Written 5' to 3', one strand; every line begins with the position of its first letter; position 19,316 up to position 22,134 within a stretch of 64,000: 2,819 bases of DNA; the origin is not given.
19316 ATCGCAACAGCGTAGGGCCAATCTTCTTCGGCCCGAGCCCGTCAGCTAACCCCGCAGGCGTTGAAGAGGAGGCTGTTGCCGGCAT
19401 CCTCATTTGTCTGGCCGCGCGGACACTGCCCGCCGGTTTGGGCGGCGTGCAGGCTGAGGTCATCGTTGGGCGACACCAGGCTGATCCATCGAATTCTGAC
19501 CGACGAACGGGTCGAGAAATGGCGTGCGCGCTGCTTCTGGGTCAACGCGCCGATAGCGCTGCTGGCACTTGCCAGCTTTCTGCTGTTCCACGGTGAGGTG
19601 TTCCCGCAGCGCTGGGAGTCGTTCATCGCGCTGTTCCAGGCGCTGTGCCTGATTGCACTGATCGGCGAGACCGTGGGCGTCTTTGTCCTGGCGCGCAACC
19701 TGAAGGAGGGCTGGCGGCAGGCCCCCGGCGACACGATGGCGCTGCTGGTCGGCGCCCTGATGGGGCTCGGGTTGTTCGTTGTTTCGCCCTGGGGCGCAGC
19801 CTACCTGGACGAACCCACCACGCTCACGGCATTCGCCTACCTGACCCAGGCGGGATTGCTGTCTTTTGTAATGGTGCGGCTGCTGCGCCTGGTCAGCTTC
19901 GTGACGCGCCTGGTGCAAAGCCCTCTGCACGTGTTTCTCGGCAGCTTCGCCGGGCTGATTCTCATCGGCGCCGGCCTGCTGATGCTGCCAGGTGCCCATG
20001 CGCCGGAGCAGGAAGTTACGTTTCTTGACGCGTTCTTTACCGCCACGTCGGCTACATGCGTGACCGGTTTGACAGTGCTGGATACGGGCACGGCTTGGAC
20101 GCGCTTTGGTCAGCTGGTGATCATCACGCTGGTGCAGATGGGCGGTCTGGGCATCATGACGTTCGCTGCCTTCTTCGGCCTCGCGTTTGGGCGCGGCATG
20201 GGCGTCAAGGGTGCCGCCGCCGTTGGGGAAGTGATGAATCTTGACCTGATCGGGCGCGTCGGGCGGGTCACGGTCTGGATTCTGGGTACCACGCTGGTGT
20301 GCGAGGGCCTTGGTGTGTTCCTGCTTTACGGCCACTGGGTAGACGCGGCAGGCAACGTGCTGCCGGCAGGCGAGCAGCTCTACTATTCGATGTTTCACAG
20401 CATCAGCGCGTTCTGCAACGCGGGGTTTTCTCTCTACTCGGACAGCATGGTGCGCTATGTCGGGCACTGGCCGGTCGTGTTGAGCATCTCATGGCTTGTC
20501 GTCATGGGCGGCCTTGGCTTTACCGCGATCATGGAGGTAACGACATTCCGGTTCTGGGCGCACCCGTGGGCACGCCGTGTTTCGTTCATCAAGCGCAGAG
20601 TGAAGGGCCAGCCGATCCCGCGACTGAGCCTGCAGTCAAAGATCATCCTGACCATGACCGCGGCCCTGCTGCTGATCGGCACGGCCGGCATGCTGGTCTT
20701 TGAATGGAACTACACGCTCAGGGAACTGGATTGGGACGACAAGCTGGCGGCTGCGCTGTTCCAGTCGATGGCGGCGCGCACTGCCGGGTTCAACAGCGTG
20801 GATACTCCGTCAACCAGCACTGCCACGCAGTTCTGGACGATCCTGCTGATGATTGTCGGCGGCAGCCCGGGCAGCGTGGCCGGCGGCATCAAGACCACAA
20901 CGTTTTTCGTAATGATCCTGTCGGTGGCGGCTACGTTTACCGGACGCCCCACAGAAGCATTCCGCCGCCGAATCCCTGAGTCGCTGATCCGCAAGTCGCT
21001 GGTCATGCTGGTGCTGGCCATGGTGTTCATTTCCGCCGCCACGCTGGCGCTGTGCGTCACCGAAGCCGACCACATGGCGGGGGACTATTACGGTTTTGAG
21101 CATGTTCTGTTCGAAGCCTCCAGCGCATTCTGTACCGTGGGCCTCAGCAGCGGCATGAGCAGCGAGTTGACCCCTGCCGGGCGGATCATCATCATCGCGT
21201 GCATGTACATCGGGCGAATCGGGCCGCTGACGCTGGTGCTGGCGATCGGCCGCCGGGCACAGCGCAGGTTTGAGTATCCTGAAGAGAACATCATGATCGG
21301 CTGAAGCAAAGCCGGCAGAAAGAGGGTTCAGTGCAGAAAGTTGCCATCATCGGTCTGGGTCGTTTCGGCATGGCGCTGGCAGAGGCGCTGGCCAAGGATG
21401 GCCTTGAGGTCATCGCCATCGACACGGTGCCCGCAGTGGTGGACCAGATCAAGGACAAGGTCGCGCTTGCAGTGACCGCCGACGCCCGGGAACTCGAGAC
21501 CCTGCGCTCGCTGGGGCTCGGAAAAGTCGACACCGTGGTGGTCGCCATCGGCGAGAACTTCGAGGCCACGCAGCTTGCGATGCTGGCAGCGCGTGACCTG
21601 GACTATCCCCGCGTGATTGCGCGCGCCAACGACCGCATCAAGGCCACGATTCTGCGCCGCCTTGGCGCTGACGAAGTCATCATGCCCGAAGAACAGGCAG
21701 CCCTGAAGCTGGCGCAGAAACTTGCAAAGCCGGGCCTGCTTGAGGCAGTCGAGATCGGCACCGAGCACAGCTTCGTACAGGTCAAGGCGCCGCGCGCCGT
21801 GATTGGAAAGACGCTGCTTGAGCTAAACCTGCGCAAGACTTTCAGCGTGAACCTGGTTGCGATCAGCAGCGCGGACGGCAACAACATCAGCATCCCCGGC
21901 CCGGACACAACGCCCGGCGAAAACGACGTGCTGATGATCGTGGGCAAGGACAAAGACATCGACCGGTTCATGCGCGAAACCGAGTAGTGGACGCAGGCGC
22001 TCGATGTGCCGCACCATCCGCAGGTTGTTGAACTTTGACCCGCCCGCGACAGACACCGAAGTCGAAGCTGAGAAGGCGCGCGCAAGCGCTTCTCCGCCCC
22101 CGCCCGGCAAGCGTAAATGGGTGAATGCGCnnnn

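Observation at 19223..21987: Complete c-di-AMP riboswitch-controlled K+ uptake unit in an LPS-bearing bacterium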

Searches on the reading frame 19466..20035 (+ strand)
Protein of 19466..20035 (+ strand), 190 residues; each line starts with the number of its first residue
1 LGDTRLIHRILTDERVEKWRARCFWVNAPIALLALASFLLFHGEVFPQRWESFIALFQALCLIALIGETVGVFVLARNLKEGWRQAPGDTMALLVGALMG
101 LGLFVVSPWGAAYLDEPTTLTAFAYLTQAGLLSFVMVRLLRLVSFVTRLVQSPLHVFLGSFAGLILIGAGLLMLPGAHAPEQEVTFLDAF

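Call 65: predict_structure(alignment_id=A2)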
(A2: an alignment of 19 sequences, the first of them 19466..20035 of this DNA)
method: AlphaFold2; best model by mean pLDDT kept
length: 190 residues; sequences in the alignment: 19
mean_pLDDT: 80.3   pTM: 0.70
mean pLDDT of the five models: 80.3, 78.7, 78.5, 77.9, 75.4
residues with pLDDT >= 90: 2; 70-90: 169; 50-70: 19; < 50: 0
segments of 3 or more residues with pLDDT < 50: none
pLDDT, mean of each block of 10 residues (from residue 1): 75 83 86 86 74 84 88 80 76 86 85 83 86 87 80 80 82 66 60
secondary structure, 60 per line:
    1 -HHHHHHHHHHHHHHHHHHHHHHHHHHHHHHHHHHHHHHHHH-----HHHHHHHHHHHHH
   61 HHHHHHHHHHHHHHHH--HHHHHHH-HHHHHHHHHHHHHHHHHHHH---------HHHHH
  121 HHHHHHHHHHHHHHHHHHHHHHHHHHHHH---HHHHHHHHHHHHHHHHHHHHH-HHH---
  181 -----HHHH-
elements in order: H2-42 H48-76 H79-85 H87-106 H116-149 H153-173 H186-189

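Call 69: fold_search(model_id=the predicted structure, library=pdb)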
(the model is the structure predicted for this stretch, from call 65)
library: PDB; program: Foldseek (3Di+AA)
matches with E <= 10: 268; with E <= 0.001: 0
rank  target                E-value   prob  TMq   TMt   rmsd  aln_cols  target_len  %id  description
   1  6vn7_R                6.1e-01  0.23  0.25  0.20  21.5       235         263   14  Cryo-EM structure of an activated VIP1 receptor-G protein complex (released 2020-09-02)
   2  8anq_A                8.2e-01  0.54  0.27  0.24  12.4       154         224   14  Crystal structure of the microbial rhodopsin from Sphingomonas paucimobilis (SpaR) (released 2023-05-03)
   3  8anq_Y                8.7e-01  0.54  0.27  0.23  12.4       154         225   14  Crystal structure of the microbial rhodopsin from Sphingomonas paucimobilis (SpaR) (released 2023-05-03)
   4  6p6y                  9.5e-01  0.41  0.36  0.30  12.7       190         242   12  Crystal structure of voltage-gated sodium channel NavAb V100C/Q150C disulfide crosslinked mutant in the activated state (released 2019-08-14)
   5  6k6i                  1.0e+00  0.60  0.27  0.24   8.9       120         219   17  The crystal structure of light-driven cyanobacterial chloride importer from Mastigocladopsis repens (released 2020-06-03)
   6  6mvx_B                1.0e+00  0.54  0.34  0.32  12.3       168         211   14  NavAb Voltage-gated Sodium Channel, I217C, in Complex with Class 1C Anti-arrhythmic Flecainide (released 2018-12-05)
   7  8pwp                  1.0e+00  0.47  0.27  0.25   9.3       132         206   13  Light structure of sensory rhodopsin-II solved by serial millisecond crystallography 0-30 milliseconds time-bin (released 2025-02-05)
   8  3qap                  1.1e+00  0.57  0.27  0.24   8.5       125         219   14  Crystal structure of Natronomonas pharaonis sensory rhodopsin II in the ground state (released 2011-09-14)
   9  8anq_B                1.1e+00  0.54  0.28  0.24  12.2       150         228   13  Crystal structure of the microbial rhodopsin from Sphingomonas paucimobilis (SpaR) (released 2023-05-03)
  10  6juh_A                1.1e+00  0.54  0.36  0.28  11.9       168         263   13  structure of CavAb in complex with efonidipine (released 2019-11-06)
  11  8dj1                  1.1e+00  0.44  0.33  0.28  12.4       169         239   12  Crystal structure of NavAb V126T as a basis for the human Nav1.7 Inherited Erythromelalgia S241T mutation (released 2023-04-12)
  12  8ouo_B                1.1e+00  0.60  0.39  0.15   8.3       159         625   15  Human TPC2 in Complex with Antagonist (S)-SG-094 (released 2024-06-12)
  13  8pwj                  1.1e+00  0.44  0.27  0.25   9.3       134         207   13  Light structure of sensory rhodopsin-II solved by serial millisecond crystallography. 30-60 milliseconds time-bin (released 2025-02-05)
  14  7zn0_B                1.1e+00  0.35  0.26  0.23  12.0       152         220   21  Crystal structure of the light-driven inward proton pump xenorhodopsin BcXeR in the M state at pH 8.2 in the presence  (released 2023-05-10)
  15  9a06_MODEL_1_A        1.2e+00  0.38  0.37  0.29  10.2       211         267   16  Rosetta docking models of human KCNQ1 channel with KCNE1 auxiliary protein (released 2020-10-08)
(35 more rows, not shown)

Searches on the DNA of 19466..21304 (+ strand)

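Call 17: search_rna_families(sources=[L020, L021, L022, L023, L024, L025, L026, L027, L028, L029, L030, L031, L032, L033, L034, L035, L036, L037, L040], threshold=gathering)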
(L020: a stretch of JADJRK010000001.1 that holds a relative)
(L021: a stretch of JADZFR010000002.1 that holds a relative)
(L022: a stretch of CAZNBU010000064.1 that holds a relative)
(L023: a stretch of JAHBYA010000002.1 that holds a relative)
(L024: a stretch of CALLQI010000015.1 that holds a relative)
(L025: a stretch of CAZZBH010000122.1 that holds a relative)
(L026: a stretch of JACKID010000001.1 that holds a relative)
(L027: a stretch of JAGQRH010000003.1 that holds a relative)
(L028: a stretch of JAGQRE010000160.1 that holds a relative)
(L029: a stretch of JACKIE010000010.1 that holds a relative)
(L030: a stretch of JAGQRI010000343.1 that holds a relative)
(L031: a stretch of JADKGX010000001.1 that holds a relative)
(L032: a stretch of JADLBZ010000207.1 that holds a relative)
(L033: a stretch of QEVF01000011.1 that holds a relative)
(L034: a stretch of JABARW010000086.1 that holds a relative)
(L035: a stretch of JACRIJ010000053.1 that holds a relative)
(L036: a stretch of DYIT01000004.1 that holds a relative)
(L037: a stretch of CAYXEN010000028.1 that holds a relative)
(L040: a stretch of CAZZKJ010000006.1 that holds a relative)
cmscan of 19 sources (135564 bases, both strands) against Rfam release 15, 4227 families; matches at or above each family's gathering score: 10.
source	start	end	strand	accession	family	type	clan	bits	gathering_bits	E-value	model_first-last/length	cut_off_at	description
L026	790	928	+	RF00379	c-di-AMP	Cis-reg; riboswitch;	-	94.6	38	1e-20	1-134/134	no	c-di-AMP riboswitch aptamer (ydaO/yuaA leader)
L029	2757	2892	+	RF00379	c-di-AMP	Cis-reg; riboswitch;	-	93.8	38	1.7e-20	1-134/134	no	c-di-AMP riboswitch aptamer (ydaO/yuaA leader)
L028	2788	2922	+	RF00379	c-di-AMP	Cis-reg; riboswitch;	-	91.7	38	6.6e-20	1-134/134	no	c-di-AMP riboswitch aptamer (ydaO/yuaA leader)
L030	1605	1739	+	RF00379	c-di-AMP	Cis-reg; riboswitch;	-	89.9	38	2e-19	1-134/134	no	c-di-AMP riboswitch aptamer (ydaO/yuaA leader)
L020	1390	1547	+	RF00379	c-di-AMP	Cis-reg; riboswitch;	-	79.5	38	1.6e-16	1-134/134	no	c-di-AMP riboswitch aptamer (ydaO/yuaA leader)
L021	1391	1550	+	RF00379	c-di-AMP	Cis-reg; riboswitch;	-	78.5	38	3e-16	1-134/134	no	c-di-AMP riboswitch aptamer (ydaO/yuaA leader)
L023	2775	2935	+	RF00379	c-di-AMP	Cis-reg; riboswitch;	-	77.4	38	6.2e-16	1-134/134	no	c-di-AMP riboswitch aptamer (ydaO/yuaA leader)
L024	2701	2861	+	RF00379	c-di-AMP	Cis-reg; riboswitch;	-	74.7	38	3.6e-15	1-134/134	no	c-di-AMP riboswitch aptamer (ydaO/yuaA leader)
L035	5692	5783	-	RF01852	tRNA-Sec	Gene; tRNA;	CL00001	67.4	47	3e-11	1-91/91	no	Selenocysteine transfer RNA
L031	6264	6335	-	RF00005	tRNA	Gene; tRNA;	CL00001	67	29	4.3e-12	1-71/71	no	tRNA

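Call 18: search_rna_families(sources=[L038, L039, L041, L042, L043, L044, L045, L046, L047, L048, L049, L050, L051, L052, L053, L054, L055, L056, L057, L058], threshold=gathering)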
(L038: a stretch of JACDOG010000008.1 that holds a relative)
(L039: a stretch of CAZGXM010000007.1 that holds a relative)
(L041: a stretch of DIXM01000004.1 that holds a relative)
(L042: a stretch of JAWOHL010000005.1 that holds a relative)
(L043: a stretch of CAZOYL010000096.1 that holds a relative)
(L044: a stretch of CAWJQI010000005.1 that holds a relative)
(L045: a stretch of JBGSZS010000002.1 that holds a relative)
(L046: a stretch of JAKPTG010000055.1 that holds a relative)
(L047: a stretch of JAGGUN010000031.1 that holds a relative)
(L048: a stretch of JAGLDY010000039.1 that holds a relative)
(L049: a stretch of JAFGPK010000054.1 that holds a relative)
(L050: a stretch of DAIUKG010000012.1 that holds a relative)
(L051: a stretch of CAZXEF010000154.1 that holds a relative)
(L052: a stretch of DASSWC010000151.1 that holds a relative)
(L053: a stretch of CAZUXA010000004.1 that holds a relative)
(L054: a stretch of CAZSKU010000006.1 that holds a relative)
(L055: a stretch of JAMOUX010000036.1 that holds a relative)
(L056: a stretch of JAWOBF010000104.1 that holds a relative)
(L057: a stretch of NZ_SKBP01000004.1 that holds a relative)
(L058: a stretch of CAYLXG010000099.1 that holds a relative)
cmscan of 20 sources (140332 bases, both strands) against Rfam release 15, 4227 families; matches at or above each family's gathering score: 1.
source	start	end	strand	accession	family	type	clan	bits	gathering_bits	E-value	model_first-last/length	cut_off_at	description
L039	2654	2793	+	RF00379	c-di-AMP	Cis-reg; riboswitch;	-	68.9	38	1.5e-13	1-134/134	no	c-di-AMP riboswitch aptamer (ydaO/yuaA leader)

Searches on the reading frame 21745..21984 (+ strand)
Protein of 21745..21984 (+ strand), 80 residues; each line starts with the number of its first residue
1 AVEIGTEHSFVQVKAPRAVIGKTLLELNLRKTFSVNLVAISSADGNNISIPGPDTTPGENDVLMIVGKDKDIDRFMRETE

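Call 36: search_solved_structures(query=window:21745-21984:+, show_alignments=5, max_evalue=0.01)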
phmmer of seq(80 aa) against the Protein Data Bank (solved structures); distinct sequences matched with E-value up to 0.01: 12.
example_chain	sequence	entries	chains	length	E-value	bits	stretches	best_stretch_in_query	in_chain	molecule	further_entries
4xtt_A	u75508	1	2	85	1.8e-10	43.7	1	2-77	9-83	Putative potassium transport protein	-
6i8v_A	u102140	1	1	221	3.9e-08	36.3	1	2-77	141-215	Ktr system potassium uptake protein C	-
4j7c_A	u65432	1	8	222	3.3e-07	33.4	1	2-78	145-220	Ktr system potassium uptake protein A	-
6s5d_A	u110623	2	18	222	3.3e-07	33.4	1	2-78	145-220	Ktr system potassium uptake protein A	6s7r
6s2j_A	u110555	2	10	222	3.3e-07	33.4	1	2-78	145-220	Ktr system potassium uptake protein A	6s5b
4j90_A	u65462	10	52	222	3.3e-07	33.3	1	2-78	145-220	Ktr system potassium uptake protein A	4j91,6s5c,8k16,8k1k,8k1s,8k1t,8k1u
6s5n_A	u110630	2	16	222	3.3e-07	33.3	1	2-78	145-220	Ktr system potassium uptake protein A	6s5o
6s5e_A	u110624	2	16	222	3.5e-07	33.3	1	2-78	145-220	Ktr system potassium uptake protein A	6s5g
7agv_A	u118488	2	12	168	1.9e-05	27.7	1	15-76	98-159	K(+)/H(+) antiporter subunit KhtT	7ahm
4gvl_A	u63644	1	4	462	0.0011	22.1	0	15-71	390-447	TrkA domain protein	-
4gx0_A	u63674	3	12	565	0.002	21.3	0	15-71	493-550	TrkA domain protein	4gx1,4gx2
4gx5_A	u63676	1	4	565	0.002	21.3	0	15-71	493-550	TrkA domain protein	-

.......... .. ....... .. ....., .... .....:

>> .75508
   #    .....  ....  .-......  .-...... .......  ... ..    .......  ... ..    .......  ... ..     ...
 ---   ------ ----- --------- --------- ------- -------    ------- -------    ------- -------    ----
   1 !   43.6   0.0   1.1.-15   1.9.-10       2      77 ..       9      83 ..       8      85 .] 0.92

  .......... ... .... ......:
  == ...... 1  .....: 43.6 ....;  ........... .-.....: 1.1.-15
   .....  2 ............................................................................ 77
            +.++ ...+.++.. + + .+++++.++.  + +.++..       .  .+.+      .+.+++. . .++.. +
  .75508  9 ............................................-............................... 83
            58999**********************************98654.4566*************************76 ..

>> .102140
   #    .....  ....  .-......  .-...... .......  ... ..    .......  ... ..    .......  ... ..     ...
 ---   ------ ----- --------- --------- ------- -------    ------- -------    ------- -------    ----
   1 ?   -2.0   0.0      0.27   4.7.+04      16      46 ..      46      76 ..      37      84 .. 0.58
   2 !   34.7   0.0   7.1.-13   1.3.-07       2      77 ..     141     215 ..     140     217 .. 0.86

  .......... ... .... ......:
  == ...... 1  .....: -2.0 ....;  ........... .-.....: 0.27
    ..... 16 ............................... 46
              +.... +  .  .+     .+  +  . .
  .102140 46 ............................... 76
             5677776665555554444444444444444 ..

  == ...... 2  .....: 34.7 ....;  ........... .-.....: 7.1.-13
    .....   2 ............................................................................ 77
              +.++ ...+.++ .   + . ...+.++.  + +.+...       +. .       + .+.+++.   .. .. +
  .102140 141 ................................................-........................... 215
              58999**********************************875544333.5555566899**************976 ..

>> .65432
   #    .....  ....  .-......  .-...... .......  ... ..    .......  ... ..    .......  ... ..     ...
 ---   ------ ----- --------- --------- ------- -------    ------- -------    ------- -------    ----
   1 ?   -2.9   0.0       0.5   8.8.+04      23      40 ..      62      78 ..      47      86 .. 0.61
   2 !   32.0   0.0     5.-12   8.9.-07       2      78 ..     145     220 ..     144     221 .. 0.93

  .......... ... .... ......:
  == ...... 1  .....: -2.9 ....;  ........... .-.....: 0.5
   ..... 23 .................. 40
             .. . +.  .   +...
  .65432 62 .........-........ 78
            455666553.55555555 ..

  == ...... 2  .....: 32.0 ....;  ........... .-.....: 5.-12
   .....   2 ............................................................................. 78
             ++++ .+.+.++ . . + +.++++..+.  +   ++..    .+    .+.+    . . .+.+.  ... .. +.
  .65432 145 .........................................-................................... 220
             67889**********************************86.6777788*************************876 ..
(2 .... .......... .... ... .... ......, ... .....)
